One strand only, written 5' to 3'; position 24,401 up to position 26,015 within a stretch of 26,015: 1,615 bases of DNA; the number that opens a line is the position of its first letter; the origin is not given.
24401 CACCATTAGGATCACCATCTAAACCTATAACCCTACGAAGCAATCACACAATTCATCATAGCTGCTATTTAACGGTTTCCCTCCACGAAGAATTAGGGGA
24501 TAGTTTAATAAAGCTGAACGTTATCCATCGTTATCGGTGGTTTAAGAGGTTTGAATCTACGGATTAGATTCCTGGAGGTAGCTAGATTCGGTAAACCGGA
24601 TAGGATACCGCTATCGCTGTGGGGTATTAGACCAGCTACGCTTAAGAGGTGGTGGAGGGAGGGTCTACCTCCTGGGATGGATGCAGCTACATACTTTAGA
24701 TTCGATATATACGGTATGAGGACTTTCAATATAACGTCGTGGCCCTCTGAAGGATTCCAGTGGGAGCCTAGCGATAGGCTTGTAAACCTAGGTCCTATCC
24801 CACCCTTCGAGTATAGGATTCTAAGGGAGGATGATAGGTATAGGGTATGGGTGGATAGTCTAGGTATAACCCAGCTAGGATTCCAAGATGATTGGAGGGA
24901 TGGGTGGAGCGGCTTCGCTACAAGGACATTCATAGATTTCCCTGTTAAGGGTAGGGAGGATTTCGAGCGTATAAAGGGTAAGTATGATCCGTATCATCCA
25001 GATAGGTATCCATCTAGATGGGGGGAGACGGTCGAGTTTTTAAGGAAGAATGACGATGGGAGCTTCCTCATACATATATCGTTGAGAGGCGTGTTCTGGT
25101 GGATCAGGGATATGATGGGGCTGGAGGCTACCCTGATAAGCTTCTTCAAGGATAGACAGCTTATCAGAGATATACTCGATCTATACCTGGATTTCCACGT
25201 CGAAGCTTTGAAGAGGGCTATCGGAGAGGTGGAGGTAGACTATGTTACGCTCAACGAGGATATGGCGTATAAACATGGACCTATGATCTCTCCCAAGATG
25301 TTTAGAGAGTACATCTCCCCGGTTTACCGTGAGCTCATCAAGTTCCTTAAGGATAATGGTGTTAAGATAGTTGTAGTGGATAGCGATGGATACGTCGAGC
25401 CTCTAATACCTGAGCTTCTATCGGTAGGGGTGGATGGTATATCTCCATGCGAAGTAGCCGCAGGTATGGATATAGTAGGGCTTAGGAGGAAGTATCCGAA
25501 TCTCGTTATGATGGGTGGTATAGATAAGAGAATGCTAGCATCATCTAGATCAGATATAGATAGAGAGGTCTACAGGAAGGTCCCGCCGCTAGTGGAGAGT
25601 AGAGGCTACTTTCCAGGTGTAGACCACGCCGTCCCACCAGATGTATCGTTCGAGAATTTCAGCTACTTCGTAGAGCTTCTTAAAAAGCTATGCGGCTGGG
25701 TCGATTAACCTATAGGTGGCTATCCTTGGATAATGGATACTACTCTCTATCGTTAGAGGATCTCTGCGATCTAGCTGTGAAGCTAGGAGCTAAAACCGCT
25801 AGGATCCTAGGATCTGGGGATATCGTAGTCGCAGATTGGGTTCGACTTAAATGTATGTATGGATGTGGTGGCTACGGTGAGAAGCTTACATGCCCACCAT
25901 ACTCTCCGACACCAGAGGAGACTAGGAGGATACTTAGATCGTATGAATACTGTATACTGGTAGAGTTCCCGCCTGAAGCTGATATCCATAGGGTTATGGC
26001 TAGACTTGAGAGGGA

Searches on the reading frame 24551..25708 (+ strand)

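Call 60: search_protein_families(library=pfam, proteins=[window:24551-25708:+], max_evalue=0.00001)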
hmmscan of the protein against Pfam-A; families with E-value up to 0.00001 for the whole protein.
window:24551-25708:+ (385 aa): 1 family
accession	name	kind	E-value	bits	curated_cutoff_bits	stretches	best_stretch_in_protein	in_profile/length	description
PF01208.23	URO-D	-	2.7e-17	63.2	23.9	1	135-379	102-345/346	Uroporphyrinogen decarboxylase (URO-D)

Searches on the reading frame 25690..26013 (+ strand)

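Call 60: search_protein_families(library=pfam, proteins=[window:25690-26013:+], max_evalue=0.00001)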
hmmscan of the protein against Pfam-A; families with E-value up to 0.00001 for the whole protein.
window:25690-26013:+ (108 aa): 1 family
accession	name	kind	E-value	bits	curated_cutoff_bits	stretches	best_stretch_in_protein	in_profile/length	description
PF10050.14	DUF2284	-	2.8e-18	66.6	25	1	39-97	2-60/161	Predicted metal-binding protein (DUF2284)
